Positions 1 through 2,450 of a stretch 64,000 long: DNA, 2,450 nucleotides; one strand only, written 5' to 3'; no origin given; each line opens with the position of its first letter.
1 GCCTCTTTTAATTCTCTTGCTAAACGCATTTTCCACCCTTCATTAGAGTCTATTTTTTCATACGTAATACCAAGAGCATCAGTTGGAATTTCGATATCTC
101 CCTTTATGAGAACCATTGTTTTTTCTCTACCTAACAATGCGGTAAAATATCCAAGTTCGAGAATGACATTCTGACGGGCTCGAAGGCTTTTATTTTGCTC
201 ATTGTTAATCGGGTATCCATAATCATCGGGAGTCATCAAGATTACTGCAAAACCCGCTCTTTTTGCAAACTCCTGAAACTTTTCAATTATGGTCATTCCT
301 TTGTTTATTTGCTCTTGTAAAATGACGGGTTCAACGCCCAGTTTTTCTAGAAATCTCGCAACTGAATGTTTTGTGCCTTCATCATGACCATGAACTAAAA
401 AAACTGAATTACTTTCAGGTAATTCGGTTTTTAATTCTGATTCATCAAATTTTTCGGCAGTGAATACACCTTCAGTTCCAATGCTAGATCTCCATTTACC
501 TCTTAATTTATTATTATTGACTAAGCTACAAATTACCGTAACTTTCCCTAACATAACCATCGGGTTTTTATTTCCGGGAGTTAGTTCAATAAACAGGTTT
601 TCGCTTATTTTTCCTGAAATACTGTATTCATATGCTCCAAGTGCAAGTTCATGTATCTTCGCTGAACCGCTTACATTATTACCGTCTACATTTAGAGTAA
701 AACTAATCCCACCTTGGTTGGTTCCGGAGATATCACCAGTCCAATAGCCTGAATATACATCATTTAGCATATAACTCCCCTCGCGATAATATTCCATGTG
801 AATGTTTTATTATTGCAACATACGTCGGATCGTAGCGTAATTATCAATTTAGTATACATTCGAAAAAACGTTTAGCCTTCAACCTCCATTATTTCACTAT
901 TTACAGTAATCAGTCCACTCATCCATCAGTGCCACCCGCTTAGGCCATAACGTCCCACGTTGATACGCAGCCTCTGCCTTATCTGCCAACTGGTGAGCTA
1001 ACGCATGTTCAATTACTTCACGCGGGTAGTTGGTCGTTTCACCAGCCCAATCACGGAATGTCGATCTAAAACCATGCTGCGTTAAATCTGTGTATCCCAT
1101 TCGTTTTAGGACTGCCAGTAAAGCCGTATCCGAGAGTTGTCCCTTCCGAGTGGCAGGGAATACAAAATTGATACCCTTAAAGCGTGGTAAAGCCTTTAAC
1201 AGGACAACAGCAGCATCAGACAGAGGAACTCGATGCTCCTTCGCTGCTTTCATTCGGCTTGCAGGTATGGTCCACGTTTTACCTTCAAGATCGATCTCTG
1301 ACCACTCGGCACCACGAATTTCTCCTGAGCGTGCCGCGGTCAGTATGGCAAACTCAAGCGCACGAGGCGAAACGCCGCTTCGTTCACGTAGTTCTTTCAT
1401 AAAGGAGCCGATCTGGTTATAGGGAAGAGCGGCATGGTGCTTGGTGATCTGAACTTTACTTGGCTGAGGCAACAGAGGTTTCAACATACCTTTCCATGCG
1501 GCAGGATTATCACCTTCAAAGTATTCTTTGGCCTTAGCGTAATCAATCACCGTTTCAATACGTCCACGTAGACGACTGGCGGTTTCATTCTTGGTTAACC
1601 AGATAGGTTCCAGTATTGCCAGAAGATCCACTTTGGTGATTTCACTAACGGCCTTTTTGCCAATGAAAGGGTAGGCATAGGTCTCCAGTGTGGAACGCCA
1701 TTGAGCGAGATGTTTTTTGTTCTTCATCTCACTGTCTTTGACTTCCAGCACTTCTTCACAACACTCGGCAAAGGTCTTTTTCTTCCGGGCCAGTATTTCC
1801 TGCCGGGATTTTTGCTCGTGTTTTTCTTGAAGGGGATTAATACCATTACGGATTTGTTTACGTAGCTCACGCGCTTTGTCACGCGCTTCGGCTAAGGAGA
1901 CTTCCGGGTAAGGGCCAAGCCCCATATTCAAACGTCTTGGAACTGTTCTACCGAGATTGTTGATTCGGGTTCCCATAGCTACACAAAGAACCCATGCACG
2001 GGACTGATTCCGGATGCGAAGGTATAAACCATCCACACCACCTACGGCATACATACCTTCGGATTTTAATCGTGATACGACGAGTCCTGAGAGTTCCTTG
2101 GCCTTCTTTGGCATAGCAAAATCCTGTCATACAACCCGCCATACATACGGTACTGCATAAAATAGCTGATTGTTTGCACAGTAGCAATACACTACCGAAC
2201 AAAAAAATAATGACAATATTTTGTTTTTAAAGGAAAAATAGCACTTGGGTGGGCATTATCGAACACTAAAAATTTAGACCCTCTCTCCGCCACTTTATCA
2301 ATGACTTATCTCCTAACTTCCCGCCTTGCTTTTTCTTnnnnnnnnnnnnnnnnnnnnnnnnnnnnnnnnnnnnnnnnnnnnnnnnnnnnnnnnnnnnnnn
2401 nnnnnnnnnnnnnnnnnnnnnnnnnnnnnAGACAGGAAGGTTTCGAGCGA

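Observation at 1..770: Gene for a TIR-like domain protein directly downstream of an integrase, cut by the window edge: candidate defence (NAD+-depleting) effector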

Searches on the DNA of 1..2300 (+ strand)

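Call 7: search_dna_similar(query=window:1-2300:+, collection=ecoli_genomes, mode=near, max_rows=30)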
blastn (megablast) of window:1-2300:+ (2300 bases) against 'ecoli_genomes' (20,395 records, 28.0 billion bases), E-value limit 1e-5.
Records with a match: 420; places in all: 421; records where one place covers at least 80% of the query: 0.
Genomes with a match: 420 of 5426; with a place that covers at least 80% of the query: 0. Places per genome that has any: lowest 1, median 1, highest 2. On chromosomes: 421 places; on plasmids: 0.
Best place of each record, by identity: 95-99% 389; 90-95% 31.
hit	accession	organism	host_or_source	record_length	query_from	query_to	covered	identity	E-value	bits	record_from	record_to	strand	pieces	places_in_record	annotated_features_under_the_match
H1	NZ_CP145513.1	Escherichia coli strain L1PEag1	cape gooseberry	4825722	913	2300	60%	97.2%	0e+0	2348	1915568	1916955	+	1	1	phage integrase central domain-containing protein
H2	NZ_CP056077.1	Escherichia coli strain MS1170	Gallus gallus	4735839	915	2300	60%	97.2%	0e+0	2344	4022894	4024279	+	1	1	tyrosine-type recombinase/integrase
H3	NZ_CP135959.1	Escherichia coli strain MS1266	Gallus gallus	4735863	915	2300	60%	97.2%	0e+0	2344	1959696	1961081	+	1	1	tyrosine-type recombinase/integrase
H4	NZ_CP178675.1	Escherichia coli strain VTB97074v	Chicken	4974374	915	2300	60%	97.2%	0e+0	2344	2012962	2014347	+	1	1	tyrosine-type recombinase/integrase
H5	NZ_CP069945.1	Escherichia coli strain FDAARGOS_1373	Homo sapiens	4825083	915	2300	60%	97.1%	0e+0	2338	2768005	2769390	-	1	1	tyrosine-type recombinase/integrase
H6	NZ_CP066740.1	Escherichia coli strain R12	rat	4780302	915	2300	60%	97.1%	0e+0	2338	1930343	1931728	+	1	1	site-specific integrase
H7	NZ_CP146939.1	Escherichia coli strain 2A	Homo sapiens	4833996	915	2300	60%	97.1%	0e+0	2338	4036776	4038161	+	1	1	tyrosine-type recombinase/integrase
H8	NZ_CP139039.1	Escherichia coli MP1 strain MP1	-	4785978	915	2300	60%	97.1%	0e+0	2338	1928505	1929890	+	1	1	tyrosine-type recombinase/integrase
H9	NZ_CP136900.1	Escherichia coli strain LI60C3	Mus musculus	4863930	915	2300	60%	97.1%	0e+0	2338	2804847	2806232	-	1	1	tyrosine-type recombinase/integrase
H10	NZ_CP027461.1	Escherichia coli strain 95-3322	missing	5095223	915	2300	60%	97.0%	0e+0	2333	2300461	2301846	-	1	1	tyrosine-type recombinase/integrase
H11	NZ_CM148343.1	Escherichia coli strain 09A19CPO009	Homo sapiens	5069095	915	2300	60%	97.0%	0e+0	2333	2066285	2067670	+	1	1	tyrosine-type recombinase/integrase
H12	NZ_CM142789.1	Escherichia coli strain GPEC1186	chicken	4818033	915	2300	60%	97.0%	0e+0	2333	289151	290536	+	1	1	tyrosine-type recombinase/integrase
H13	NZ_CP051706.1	Escherichia coli strain SCU-124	Homo sapiens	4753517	913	2300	60%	96.9%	0e+0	2326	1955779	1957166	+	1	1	tyrosine-type recombinase/integrase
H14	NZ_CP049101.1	Escherichia coli strain EC28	Homo sapiens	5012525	913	2300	60%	96.9%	0e+0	2326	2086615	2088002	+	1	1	tyrosine-type recombinase/integrase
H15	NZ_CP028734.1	Escherichia coli strain A42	Antechinus swainsonii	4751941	913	2300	60%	96.9%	0e+0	2326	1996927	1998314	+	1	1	tyrosine-type recombinase/integrase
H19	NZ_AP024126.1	Escherichia coli strain NS-NP030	Bos taurus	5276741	915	2300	60%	96.9%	0e+0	2322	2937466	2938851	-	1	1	tyrosine-type recombinase/integrase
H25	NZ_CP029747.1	Escherichia coli strain 2016C-3878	Homo sapiens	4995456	913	2300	60%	96.6%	0e+0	2303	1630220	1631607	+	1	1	tyrosine-type recombinase/integrase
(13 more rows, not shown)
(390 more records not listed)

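Call 9: search_dna_similar(query=window:1-900:+, collection=ecoli_genomes, mode=distant, max_rows=20)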
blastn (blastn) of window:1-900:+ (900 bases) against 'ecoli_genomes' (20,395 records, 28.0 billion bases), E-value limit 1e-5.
No match.

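Call 42: get_annotated_region(hit=H1, flank=20000)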
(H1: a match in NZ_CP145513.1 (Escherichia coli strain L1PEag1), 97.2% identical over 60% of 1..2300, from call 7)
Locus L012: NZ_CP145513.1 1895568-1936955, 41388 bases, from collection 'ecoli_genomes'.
description: Escherichia coli strain L1PEag1 chromosome, complete genome
organism: Escherichia coli strain L1PEag1 (NCBI taxid 562)
replicon: chromosome; assembly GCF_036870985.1
host: -; source: cape gooseberry; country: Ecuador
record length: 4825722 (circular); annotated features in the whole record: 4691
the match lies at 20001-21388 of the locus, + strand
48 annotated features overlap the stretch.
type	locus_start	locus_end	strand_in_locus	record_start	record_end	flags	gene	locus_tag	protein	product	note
CDS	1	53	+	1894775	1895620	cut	-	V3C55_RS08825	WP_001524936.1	DUF6387 family protein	-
CDS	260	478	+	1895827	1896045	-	-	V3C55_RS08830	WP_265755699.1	AlpA family transcriptional regulator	-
CDS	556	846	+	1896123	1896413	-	-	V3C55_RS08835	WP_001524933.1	hypothetical protein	-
CDS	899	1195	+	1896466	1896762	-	-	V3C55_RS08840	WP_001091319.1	hypothetical protein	-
CDS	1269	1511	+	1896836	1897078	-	-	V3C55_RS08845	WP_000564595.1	DNA-binding protein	-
CDS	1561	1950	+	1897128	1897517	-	-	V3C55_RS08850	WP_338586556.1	hypothetical protein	-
CDS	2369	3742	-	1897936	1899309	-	-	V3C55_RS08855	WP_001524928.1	DUF6602 domain-containing protein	-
CDS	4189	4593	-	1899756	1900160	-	-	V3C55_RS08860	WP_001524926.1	H-NS family nucleoid-associated regulatory protein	-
CDS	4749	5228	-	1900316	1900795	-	-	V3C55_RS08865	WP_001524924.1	DUF4756 family protein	-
CDS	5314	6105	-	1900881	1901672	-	-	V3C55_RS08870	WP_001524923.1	hypothetical protein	-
CDS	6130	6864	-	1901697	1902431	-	-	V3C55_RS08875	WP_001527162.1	replication/maintenance protein RepL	-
CDS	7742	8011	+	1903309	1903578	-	-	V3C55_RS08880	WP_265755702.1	hypothetical protein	-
CDS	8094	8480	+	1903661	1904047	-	-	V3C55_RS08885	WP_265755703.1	hypothetical protein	-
CDS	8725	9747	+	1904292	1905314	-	-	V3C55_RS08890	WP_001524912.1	DUF4238 domain-containing protein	-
CDS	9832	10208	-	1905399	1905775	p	-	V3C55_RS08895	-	hypothetical protein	frameshifted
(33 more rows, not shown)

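Call 76: get_annotated_region(hit=H2, flank=6000)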
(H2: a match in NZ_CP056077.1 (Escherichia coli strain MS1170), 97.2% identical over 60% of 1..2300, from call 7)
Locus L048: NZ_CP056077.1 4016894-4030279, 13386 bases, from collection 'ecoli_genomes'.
description: Escherichia coli strain MS1170 chromosome, complete genome
organism: Escherichia coli strain MS1170 (NCBI taxid 562)
replicon: chromosome; assembly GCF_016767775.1
host: Gallus gallus; source: yolk sac; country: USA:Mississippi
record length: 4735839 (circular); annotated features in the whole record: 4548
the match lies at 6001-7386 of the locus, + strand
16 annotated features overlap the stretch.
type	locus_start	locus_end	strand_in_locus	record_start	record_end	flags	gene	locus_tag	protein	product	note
CDS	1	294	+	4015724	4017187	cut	pilV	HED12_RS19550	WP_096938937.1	shufflon system plasmid conjugative transfer pilus tip adhesin PilV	-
CDS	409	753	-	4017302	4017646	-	-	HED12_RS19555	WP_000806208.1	hypothetical protein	-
CDS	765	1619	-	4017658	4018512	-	-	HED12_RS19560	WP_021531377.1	hypothetical protein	-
CDS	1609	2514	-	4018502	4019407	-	-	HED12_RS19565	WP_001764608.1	MvdC/MvdD family ATP grasp protein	-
CDS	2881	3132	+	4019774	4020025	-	-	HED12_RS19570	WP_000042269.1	hypothetical protein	-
CDS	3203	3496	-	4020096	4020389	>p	-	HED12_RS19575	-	tyrosine-type recombinase/integrase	incomplete; partial in the middle of a contig; missing N-terminus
CDS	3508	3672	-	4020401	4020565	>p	-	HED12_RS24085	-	integrase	internal stop; incomplete; partial in the middle of a contig; missing N-terminus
CDS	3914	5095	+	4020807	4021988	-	-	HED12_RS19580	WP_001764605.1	AAA family ATPase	-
CDS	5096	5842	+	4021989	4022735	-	-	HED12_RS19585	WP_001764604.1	HNH endonuclease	-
CDS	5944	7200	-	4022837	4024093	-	-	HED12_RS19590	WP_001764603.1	tyrosine-type recombinase/integrase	-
CDS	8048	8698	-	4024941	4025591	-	zinT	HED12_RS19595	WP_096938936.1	metal-binding protein ZinT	-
CDS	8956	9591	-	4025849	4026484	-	msrQ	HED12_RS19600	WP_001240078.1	protein-methionine-sulfoxide reductase heme-binding subunit MsrQ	-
CDS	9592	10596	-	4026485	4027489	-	msrP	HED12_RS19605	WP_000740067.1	protein-methionine-sulfoxide reductase catalytic subunit MsrP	-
CDS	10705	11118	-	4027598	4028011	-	hiuH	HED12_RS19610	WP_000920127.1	hydroxyisourate hydrolase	-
CDS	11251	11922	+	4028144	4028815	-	hprR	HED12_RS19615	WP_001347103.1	response regulator transcription factor HprR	-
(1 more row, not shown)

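Call 77: get_annotated_region(hit=H10, flank=6000)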
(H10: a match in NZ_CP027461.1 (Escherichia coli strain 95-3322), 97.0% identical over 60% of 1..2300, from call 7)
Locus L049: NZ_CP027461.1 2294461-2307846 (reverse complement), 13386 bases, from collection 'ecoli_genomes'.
description: Escherichia coli strain 95-3322 chromosome, complete genome
organism: Escherichia coli strain 95-3322 (NCBI taxid 562)
replicon: chromosome; assembly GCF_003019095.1
host: missing; source: missing; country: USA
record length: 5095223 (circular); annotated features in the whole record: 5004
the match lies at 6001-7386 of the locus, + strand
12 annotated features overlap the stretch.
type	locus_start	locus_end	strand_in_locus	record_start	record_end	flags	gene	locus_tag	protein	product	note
CDS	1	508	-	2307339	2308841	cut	mobQ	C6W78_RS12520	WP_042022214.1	MobQ family relaxase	-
CDS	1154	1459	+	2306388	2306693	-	-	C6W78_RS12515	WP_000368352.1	conjugal transfer protein TraD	-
CDS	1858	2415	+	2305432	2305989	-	-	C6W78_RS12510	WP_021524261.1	type 4 pilus major pilin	-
CDS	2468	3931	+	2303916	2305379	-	pilV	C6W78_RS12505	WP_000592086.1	shufflon system plasmid conjugative transfer pilus tip adhesin PilV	-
CDS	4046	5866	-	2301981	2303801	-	-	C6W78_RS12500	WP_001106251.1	hypothetical protein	-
CDS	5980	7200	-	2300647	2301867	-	-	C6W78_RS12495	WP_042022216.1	tyrosine-type recombinase/integrase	-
CDS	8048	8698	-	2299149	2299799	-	zinT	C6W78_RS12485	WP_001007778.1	metal-binding protein ZinT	-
CDS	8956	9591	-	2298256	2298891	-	msrQ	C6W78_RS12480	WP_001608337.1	protein-methionine-sulfoxide reductase heme-binding subunit MsrQ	-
CDS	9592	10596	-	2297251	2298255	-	msrP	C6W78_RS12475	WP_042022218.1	protein-methionine-sulfoxide reductase catalytic subunit MsrP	-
CDS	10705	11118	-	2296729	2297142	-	hiuH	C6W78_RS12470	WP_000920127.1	hydroxyisourate hydrolase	-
CDS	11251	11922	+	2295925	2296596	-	hprR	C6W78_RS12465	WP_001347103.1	response regulator transcription factor HprR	-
CDS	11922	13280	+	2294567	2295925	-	hprS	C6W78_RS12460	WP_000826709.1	two-component system sensor histidine kinase HprS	-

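Call 78: get_annotated_region(hit=H19, flank=6000)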
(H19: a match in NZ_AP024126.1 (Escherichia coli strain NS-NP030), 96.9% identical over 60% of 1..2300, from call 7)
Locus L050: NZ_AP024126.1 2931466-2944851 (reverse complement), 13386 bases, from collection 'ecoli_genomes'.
description: Escherichia coli strain NS-NP030 chromosome, complete genome
organism: Escherichia coli strain NS-NP030 (NCBI taxid 562)
replicon: chromosome; assembly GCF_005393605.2
host: Bos taurus; source: -; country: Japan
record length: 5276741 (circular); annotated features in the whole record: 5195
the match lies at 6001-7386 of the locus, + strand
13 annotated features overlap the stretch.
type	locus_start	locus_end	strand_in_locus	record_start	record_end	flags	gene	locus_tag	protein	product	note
CDS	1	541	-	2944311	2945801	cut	mobQ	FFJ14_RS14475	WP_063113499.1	MobQ family relaxase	-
CDS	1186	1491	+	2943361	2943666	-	-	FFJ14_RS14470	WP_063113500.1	conjugal transfer protein TraD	-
CDS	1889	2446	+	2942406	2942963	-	bfpA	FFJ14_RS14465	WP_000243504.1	type IV pilus major subunit protein BfpA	-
CDS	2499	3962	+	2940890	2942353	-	pilV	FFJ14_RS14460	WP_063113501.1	shufflon system plasmid conjugative transfer pilus tip adhesin PilV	-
CDS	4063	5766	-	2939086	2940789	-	-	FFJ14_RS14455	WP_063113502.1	dsDNA nuclease domain-containing protein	-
CDS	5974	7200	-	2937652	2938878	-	-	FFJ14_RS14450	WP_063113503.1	tyrosine-type recombinase/integrase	-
CDS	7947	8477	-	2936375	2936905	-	yodB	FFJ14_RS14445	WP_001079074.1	cytochrome b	-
CDS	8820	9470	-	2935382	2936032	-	zinT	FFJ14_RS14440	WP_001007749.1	metal-binding protein ZinT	-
CDS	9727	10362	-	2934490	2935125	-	msrQ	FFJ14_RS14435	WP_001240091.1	protein-methionine-sulfoxide reductase heme-binding subunit MsrQ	-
CDS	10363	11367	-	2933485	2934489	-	msrP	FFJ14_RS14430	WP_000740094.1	protein-methionine-sulfoxide reductase catalytic subunit MsrP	-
CDS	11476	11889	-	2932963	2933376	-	hiuH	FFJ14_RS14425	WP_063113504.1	hydroxyisourate hydrolase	-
CDS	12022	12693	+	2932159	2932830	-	hprR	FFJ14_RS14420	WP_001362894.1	response regulator transcription factor HprR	-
CDS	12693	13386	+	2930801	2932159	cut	hprS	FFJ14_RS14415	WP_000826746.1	two-component system sensor histidine kinase HprS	-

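Call 79: get_annotated_region(hit=H25, flank=6000)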
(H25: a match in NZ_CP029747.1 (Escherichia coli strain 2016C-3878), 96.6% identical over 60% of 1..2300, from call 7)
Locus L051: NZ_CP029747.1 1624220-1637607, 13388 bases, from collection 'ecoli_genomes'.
description: Escherichia coli strain 2016C-3878 chromosome, complete genome
organism: Escherichia coli strain 2016C-3878 (NCBI taxid 562)
replicon: chromosome; assembly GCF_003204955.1
host: Homo sapiens; source: Rectal swab; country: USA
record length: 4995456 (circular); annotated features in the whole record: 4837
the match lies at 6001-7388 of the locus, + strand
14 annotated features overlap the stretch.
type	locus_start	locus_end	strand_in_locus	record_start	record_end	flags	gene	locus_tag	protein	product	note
CDS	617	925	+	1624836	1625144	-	-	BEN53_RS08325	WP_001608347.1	hypothetical protein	-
CDS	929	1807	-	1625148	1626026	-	-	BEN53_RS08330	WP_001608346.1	hypothetical protein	-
CDS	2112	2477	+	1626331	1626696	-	-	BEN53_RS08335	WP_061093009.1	hypothetical protein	-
CDS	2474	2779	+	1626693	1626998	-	-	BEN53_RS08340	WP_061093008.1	conjugal transfer protein TraD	-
CDS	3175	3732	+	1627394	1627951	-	bfpA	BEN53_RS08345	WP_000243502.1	type IV pilus major subunit protein BfpA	-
CDS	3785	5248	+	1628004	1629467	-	pilV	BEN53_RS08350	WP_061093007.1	shufflon system plasmid conjugative transfer pilus tip adhesin PilV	-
CDS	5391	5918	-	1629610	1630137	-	-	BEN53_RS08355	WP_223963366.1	VOC family protein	-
CDS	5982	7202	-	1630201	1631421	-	-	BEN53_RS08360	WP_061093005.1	tyrosine-type recombinase/integrase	-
CDS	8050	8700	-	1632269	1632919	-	zinT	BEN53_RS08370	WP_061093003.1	metal-binding protein ZinT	-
CDS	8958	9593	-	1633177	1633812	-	msrQ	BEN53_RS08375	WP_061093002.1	protein-methionine-sulfoxide reductase heme-binding subunit MsrQ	-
CDS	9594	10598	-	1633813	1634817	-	msrP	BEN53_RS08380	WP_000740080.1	protein-methionine-sulfoxide reductase catalytic subunit MsrP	-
CDS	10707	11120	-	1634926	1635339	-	hiuH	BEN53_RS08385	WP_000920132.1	hydroxyisourate hydrolase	-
CDS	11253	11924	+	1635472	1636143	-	hprR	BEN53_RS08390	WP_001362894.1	response regulator transcription factor HprR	-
CDS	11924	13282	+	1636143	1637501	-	hprS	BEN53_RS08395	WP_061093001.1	two-component system sensor histidine kinase HprS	-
